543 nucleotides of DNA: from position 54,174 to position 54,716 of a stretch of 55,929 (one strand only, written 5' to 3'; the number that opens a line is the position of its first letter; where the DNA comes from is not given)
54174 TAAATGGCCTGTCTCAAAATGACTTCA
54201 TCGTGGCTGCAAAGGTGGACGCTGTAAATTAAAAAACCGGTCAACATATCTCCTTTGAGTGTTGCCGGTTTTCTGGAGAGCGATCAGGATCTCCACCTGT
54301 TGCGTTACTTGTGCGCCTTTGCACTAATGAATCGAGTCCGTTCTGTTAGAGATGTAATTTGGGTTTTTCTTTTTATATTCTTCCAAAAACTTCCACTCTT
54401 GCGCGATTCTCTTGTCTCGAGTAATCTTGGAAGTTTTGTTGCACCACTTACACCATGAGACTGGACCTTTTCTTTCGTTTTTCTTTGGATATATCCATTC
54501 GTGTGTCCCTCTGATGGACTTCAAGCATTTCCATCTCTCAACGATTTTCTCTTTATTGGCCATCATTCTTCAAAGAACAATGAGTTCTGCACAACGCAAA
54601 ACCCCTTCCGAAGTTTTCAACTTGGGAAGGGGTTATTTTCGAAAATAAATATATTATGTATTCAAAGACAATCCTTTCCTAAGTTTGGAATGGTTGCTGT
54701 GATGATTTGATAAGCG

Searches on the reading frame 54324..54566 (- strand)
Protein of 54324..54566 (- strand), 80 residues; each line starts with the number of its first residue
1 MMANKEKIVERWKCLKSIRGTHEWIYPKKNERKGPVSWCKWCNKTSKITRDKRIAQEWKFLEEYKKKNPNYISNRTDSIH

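Call 48: search_protein_families(library=pfam, proteins=[window:54324-54566:-], max_evalue=0.0001)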
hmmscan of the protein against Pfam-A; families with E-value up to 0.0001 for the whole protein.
window:54324-54566:- (80 aa): 0 families

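Call 50: find_homologous_proteins(query=window:54324-54566:-, max_evalue=0.001)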
Query window:54324-54566:- (80 aa): 1 proteins with E <= 0.001 among 1 candidates.
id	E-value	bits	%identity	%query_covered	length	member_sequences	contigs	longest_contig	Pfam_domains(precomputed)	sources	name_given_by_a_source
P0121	2.2e-48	180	100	100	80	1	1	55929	-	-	-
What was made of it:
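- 54324..54566 (-): Upstream ORF of G2: an orphan 80-aa ORF. It sits where relatives have the native AstE gene, directly behind the conserved AstE promoter and 5' UTR. No homologue among 5.8 billion proteins (call 50).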
